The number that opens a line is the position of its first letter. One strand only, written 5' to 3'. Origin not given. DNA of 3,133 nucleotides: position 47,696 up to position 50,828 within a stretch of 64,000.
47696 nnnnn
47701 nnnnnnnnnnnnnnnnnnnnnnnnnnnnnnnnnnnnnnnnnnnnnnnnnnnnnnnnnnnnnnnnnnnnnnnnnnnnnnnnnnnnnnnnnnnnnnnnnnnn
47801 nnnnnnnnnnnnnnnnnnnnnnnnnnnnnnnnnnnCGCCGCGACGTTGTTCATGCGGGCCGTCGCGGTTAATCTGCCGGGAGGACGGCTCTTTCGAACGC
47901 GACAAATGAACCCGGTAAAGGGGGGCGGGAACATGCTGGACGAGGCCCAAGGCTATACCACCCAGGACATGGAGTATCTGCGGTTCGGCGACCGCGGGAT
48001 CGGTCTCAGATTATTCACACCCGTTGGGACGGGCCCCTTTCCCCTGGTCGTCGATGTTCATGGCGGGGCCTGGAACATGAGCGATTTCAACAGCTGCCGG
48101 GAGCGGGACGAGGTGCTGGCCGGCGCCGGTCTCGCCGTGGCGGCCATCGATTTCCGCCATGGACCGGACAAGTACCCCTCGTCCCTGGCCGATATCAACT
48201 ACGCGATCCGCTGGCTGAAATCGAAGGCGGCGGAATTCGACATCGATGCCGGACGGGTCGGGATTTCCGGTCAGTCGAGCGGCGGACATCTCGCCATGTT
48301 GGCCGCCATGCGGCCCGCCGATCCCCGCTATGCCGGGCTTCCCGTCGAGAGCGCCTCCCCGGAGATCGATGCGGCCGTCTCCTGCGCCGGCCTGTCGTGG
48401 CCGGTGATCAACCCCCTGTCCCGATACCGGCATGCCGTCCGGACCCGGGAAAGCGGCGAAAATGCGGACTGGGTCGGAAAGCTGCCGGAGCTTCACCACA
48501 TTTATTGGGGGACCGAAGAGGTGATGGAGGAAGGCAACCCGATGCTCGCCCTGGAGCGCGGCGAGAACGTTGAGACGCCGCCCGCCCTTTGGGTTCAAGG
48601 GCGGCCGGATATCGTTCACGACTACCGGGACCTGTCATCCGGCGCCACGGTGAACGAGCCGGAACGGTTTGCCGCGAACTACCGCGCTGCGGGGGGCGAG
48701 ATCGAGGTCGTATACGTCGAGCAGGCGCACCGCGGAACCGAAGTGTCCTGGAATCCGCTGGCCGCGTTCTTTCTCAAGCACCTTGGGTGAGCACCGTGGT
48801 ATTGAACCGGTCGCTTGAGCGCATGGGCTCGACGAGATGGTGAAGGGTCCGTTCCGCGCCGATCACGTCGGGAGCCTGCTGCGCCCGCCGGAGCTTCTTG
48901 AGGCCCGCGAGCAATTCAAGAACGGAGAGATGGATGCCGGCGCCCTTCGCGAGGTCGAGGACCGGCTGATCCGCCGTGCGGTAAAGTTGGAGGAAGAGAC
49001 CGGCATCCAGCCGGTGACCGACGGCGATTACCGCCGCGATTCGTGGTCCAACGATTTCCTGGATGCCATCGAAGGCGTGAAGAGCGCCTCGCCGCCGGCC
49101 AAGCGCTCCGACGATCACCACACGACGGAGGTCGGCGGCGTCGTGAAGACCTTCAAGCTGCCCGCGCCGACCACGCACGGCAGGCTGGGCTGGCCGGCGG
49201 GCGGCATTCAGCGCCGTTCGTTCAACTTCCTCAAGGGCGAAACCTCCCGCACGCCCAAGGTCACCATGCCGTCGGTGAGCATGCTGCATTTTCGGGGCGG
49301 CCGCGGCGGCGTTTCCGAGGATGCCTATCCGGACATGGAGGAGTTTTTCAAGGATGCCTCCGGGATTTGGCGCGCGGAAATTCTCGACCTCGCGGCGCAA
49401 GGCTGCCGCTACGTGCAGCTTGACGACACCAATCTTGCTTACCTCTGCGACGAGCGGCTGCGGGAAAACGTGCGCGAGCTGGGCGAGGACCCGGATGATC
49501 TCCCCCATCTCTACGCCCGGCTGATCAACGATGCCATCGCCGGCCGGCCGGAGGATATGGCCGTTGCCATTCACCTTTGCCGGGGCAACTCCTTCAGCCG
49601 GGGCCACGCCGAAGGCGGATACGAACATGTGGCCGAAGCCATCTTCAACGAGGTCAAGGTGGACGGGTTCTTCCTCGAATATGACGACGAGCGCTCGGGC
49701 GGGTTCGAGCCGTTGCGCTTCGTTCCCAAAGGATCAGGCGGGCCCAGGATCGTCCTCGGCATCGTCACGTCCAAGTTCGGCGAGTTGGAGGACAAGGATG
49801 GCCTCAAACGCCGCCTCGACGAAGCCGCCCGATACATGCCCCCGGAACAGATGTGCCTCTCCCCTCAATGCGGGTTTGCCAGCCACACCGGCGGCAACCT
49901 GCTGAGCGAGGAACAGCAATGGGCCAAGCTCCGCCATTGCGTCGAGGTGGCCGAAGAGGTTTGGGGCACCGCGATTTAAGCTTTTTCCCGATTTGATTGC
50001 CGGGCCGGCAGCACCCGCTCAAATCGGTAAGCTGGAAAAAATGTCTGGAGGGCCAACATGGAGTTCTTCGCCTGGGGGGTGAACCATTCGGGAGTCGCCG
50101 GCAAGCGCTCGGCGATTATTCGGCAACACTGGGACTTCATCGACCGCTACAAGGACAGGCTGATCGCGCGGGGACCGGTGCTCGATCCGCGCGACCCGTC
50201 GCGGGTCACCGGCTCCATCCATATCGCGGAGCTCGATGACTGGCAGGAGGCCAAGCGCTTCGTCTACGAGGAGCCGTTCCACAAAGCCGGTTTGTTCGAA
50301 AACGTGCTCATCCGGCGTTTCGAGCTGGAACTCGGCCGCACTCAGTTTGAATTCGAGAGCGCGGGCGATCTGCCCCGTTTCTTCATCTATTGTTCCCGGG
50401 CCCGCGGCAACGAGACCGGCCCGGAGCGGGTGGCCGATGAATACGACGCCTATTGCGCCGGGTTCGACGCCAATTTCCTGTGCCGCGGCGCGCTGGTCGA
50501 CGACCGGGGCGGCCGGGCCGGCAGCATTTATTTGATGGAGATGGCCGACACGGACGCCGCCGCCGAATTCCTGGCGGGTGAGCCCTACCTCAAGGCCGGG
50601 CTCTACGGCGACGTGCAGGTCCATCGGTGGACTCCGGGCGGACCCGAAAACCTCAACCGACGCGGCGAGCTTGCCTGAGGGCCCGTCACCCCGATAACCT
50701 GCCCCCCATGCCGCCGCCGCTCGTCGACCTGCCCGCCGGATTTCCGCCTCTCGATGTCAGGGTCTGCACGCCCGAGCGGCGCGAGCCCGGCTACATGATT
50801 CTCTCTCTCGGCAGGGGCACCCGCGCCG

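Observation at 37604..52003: TRAP-transporter island with four single-domain MetE-like (putative Zn alkyltransferase) paralogs and no regulator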

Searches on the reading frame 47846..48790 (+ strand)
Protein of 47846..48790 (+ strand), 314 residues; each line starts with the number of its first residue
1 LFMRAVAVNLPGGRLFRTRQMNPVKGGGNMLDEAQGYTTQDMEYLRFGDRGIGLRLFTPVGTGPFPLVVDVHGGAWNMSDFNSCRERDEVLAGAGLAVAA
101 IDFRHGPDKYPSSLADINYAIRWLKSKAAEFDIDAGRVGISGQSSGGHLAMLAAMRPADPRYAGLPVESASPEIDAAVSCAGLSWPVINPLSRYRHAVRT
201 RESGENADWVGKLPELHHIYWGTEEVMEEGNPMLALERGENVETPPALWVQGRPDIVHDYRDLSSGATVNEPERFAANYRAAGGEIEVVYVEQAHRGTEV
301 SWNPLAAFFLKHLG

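Call 4: search_protein_families(library=pfam, proteins=[window:47846-48790:+], max_evalue=0.01)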
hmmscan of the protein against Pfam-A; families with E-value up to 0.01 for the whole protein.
window:47846-48790:+ (314 aa): 6 families
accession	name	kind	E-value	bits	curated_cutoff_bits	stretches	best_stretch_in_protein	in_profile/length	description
PF20434.5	BD-FAE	-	4.6e-24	85.6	26.8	1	61-183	9-142/215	BD-FAE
PF07859.19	Abhydrolase_3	-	3.1e-16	60.2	25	1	68-259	1-180/210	alpha/beta hydrolase fold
PF00135.34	COesterase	-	1.8e-06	27.7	27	1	62-158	100-205/515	Carboxylesterase family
PF12697.13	Abhydrolase_6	-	3.4e-05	25.1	26.3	1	71-267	4-169/217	Alpha/beta hydrolase family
PF00326.27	Peptidase_S9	-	0.0045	16.9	22.6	0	121-157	49-84/213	Prolyl oligopeptidase family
PF02129.25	Peptidase_S15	-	0.0051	17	23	1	111-170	74-129/262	X-Pro dipeptidyl-peptidase (S15 family)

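Call 5: search_protein_families(library=ncbifam, proteins=[window:47846-48790:+], max_evalue=0.01)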
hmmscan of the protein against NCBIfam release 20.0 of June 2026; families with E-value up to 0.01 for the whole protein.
window:47846-48790:+ (314 aa): 11 families
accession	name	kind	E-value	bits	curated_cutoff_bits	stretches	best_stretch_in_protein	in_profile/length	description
NF058653.1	LipP1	equivalog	2.9e-20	72.3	350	1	49-159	55-167/300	LipP1 family hormone-sensitive lipase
NF033149.0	CHL_hydrolase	equivalog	2.4e-16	59.6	500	1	46-159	55-171/310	chloramphenicol hydrolase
NF052354.1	EstLipQMycob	equivalog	8.3e-13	47.7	700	1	64-180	164-281/418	esterase LipQ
NF007547.0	PRK10162.1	equivalog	1.6e-10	40.4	389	1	52-155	72-176/321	acetyl esterase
NF041902.1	pecacetest_PaeX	equivalog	1.7e-07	30.6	550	1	112-197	127-209/318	pectin acetylesterase PaeX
NF042968.1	AcxylEst_AxeA1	equivalog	3.7e-06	25.5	700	1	68-151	51-135/459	acetylxylan esterase AxeA1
NF052620.1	AryltfaseLP1002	equivalog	7.8e-06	25.4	300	1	65-195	32-162/265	lp_1002 family arylesterase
NF050058.1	e_dPHAscl_type1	hypoth_equivalog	2.7e-05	23.8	150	1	118-173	89-140/276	extracellular catalytic domain type 1 short-chain-length polyhydroxyalkanoate depolymerase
NF058665.1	HaHSL_fam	equivalog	4.5e-05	23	320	1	54-152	51-143/260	hormone-sensitive lipase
NF058649.1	GTSAG_HSLs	subfamily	7.1e-05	22.3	380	1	51-156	74-177/312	GTSAG motif subfamily hormone-sensitive lipase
NF058650.1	GCSAG_HSLs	subfamily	0.00015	21.5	410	1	68-169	88-183/314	GCSAG motif subfamily hormone-sensitive lipase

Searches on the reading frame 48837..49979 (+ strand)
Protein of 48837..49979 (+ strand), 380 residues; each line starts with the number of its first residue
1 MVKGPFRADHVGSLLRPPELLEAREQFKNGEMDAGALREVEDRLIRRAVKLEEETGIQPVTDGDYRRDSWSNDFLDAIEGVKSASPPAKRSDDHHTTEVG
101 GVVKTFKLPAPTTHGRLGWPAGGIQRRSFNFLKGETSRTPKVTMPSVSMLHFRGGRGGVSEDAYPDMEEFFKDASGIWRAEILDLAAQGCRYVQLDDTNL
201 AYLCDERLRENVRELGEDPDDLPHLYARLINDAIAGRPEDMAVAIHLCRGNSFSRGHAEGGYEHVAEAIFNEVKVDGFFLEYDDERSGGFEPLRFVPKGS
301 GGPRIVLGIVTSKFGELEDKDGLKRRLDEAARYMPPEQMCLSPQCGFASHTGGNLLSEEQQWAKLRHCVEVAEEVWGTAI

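Call 4: search_protein_families(library=pfam, proteins=[window:48837-49979:+], max_evalue=0.01)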
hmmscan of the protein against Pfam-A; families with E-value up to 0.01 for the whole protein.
window:48837-49979:+ (380 aa): 1 family
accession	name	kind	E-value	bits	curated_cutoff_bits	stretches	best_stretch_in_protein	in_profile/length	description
PF01717.24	Meth_synt_2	-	1.4e-07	31.6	21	1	168-373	146-323/324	Cobalamin-independent synthase, Catalytic domain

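Call 5: search_protein_families(library=ncbifam, proteins=[window:48837-49979:+], max_evalue=0.01)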
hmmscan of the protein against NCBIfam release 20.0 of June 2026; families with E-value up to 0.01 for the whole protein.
window:48837-49979:+ (380 aa): 7 families
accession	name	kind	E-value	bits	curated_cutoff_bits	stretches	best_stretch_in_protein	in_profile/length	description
NF005085.0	PRK06520.1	subfamily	1.9e-126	422.1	313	1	3-376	5-368/368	5-methyltetrahydropteroyltriglutamate--homocysteine S-methyltransferase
NF004875.0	PRK06233.1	equivalog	2.5e-83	279.9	576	1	3-376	7-372/373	vitamin B12 independent methionine synthase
NF003317.0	PRK04326.1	equivalog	9.2e-20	71.1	406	2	162-375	147-322/340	methionine synthase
NF006350.0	PRK08575.1-4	equivalog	1.6e-06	27.8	361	1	11-82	7-78/309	5-methyltetrahydropteroyltriglutamate--homocysteine methyltransferase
NF002119.0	PRK00957.1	equivalog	4.5e-06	26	258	1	299-374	234-303/306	methionine synthase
NF006589.0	PRK09121.1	equivalog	6.1e-05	22.2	392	1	9-200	8-182/342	methionine synthase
NF003556.0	PRK05222.1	equivalog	0.0015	17.5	541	0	10-80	424-494/750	5-methyltetrahydropteroyltriglutamate--homocysteine S-methyltransferase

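Call 44: find_homologous_proteins(query=window:48837-49979:+)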
Query window:48837-49979:+ (380 aa): 8000 proteins with E <= 0.001 among 8000 candidates; the best 120 are listed.
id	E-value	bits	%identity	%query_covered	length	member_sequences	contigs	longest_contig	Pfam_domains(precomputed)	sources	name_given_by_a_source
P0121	9.7e-249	843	96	100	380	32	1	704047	PF01717.25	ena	-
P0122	1.4e-182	625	73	99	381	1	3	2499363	PF01717.25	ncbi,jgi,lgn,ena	-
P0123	6.4e-176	603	72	98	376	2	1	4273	PF01717.25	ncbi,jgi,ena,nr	ncbi:MAG TPA: 5-methyltetrahydropteroyltriglutamate--homocysteine S-methyltransferase [Stellaceae ba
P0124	5.8e-175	600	71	99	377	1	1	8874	PF01717.25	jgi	-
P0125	1.1e-174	599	70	99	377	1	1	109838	PF01717.25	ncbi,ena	-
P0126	2.9e-174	598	69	99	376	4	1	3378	PF01717.25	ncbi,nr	ncbi:MAG TPA: 5-methyltetrahydropteroyltriglutamate--homocysteine S-methyltransferase [Stellaceae ba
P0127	4.0e-174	597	69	99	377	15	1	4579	PF01717.25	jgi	jgi:5-methyltetrahydropteroyltriglutamate--homocysteine methyltransferase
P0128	1.5e-173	596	70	99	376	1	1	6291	PF01717.25,PF08267.19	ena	-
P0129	2.7e-173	595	70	99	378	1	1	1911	PF01717.25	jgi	jgi:5-methyltetrahydropteroyltriglutamate--homocysteine methyltransferase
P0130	3.9e-173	594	70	99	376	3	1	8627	PF01717.25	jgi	jgi:5-methyltetrahydropteroyltriglutamate--homocysteine methyltransferase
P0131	1.1e-172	593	71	98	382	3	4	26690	PF01717.25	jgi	jgi:5-methyltetrahydropteroyltriglutamate--homocysteine methyltransferase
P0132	1.1e-172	593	70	100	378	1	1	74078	PF01717.25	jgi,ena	-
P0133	1.2e-172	592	70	99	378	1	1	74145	PF01717.25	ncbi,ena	-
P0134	1.2e-172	592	71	98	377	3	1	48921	PF01717.25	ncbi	-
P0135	1.9e-172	592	70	99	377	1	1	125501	PF01717.25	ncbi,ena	-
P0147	1.0e-171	589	70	99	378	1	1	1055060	PF01717.25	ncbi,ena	-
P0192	4.3e-169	581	69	99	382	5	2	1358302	PF01717.25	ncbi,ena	-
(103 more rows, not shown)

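Call 45: find_encoding_contigs(protein=P0122, flank=8000, max_places=2)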
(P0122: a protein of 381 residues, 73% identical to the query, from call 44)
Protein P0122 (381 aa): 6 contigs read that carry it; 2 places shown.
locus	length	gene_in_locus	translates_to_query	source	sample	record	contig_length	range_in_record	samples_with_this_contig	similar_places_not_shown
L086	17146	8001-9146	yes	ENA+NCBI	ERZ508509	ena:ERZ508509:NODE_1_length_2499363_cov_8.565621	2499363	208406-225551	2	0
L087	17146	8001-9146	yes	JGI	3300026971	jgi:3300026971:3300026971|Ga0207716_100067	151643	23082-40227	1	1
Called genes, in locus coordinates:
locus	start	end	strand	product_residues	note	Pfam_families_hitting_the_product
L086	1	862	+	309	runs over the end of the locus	PF00892:EamA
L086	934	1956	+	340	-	PF13365:Trypsin_2, PF00595:PDZ (weak), PF13180:PDZ_2, PF17820:PDZ_6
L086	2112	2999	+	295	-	PF05170:AsmA (weak), PF05359:DUF748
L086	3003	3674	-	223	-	-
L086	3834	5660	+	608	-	PF00009:GTP_EFTU, PF22042:EF-G_D2, PF03144:GTP_EFTU_D2, PF00679:EFG_C, PF21018:BipA_C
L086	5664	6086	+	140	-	PF02566:OsmC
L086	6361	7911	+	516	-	PF00496:SBP_bac_5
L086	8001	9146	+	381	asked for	PF01717:Meth_synt_2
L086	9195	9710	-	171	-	PF12802:MarR_2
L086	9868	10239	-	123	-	-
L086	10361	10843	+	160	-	PF06966:DUF1295 (weak), PF04191:PEMT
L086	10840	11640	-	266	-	PF02798:GST_N, PF13409:GST_N_2, PF13417:GST_N_3, PF00043:GST_C (weak), PF13410:GST_C_2, PF14497:GST_C_3 (weak)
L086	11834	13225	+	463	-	PF01554:MatE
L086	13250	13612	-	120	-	PF01258:zf-dskA_traR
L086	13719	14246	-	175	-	PF07883:Cupin_2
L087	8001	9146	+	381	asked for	PF01717:Meth_synt_2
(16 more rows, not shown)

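Call 46: find_encoding_contigs(protein=P0147, flank=8000, max_places=2)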
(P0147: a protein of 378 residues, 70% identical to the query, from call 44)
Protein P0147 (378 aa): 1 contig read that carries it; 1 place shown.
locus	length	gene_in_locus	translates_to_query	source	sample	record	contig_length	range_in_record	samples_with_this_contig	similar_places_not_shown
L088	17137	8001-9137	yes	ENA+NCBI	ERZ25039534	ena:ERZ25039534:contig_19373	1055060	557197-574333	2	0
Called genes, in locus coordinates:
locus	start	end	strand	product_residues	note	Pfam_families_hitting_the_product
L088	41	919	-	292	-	PF13379:NMT1_2, PF09084:NMT1, PF12974:Phosphonate-bd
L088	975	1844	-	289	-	PF00730:HhH-GPD, PF00633:HHH, PF14815:NUDIX_4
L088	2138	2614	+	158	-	PF05258:DciA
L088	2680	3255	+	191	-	PF13462:Thioredoxin_4, PF01323:DSBA (weak)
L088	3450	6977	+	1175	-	PF02463:SMC_N, PF13175:AAA_15 (weak), PF13304:AAA_21 (weak), PF13476:AAA_23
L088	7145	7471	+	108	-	PF01906:YbjQ_1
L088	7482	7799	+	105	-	-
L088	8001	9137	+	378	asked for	PF01717:Meth_synt_2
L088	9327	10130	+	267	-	PF00561:Abhydrolase_1, PF12697:Abhydrolase_6, PF12146:Hydrolase_4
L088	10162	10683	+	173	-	PF16473:Rv2179c-like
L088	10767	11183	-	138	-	-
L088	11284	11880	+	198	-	-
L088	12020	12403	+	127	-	PF09527:ATPase_gene1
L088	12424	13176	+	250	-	PF00119:ATP-synt_A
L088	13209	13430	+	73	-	PF00137:ATP-synt_C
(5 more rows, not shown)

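Call 47: find_encoding_contigs(protein=P0192, flank=8000, max_places=2)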
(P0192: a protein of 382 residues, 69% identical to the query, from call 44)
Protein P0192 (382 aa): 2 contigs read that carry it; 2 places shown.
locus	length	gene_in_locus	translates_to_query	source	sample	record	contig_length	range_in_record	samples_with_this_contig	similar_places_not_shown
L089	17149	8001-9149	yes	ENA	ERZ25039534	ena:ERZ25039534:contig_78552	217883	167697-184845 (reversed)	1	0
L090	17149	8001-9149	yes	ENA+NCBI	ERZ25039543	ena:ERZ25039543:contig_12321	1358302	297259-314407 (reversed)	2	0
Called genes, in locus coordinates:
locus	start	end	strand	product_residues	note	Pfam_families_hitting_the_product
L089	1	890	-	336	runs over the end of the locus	PF13379:NMT1_2, PF09084:NMT1, PF12974:Phosphonate-bd (weak)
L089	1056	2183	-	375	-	PF00730:HhH-GPD, PF00633:HHH (weak), PF14815:NUDIX_4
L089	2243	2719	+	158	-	PF05258:DciA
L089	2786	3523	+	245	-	PF13098:Thioredoxin_2 (faint), PF13462:Thioredoxin_4, PF01323:DSBA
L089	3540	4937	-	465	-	-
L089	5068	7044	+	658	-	PF02463:SMC_N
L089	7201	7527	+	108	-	PF01906:YbjQ_1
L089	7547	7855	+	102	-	-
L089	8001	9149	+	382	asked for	PF01717:Meth_synt_2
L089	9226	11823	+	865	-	PF10101:DUF2339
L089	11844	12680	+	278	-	PF00561:Abhydrolase_1, PF12697:Abhydrolase_6, PF12146:Hydrolase_4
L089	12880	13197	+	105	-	PF16473:Rv2179c-like (weak)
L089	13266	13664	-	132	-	-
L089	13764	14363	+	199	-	-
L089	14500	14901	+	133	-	PF09527:ATPase_gene1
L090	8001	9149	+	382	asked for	PF01717:Meth_synt_2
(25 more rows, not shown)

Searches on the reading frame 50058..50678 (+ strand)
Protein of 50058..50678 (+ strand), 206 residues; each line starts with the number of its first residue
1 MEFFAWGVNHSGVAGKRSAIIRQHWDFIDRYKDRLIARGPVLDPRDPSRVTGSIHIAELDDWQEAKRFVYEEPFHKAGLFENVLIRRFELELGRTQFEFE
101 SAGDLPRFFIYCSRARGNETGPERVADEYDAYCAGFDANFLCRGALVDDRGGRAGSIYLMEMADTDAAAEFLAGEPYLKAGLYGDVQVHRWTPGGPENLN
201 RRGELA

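Call 4: search_protein_families(library=pfam, proteins=[window:50058-50678:+], max_evalue=0.01)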
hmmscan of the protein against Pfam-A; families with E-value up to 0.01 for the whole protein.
window:50058-50678:+ (206 aa): 1 family
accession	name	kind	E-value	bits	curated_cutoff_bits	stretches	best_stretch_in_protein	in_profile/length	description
PF03795.20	YCII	-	6.6e-25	87.9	24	2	1-88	1-94/95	YCII-related domain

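Call 5: search_protein_families(library=ncbifam, proteins=[window:50058-50678:+], max_evalue=0.01)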
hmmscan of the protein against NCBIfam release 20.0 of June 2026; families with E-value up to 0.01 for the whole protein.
window:50058-50678:+ (206 aa): 8 families
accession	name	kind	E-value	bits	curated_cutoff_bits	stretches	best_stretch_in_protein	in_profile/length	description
NF009503.0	PRK12863.1-3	equivalog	9.1e-22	77.2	145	2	11-88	11-87/98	YciI-like protein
NF009502.0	PRK12863.1-1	equivalog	1.1e-16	60.9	137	2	23-90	23-88/96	YciI-like protein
NF009504.0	PRK12863.1-4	equivalog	1.5e-15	57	134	2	10-89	11-92/97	YciI-like protein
NF009507.0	PRK12865.1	equivalog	1.5e-13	50.8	149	2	33-89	35-89/97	YciI-like protein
NF008473.0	PRK11370.1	equivalog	4.3e-13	49.4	111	2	16-89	16-95/99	YciI family protein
NF009505.0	PRK12863.1-6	equivalog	1.2e-09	38.4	171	2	9-89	10-94/100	YciI-like protein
NF009508.0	PRK12866.1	equivalog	1.6e-05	25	108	0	141-192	38-86/97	YciI-like protein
NF009506.0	PRK12864.1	equivalog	0.0084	16.6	106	0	2-86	3-83/89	YciI-like protein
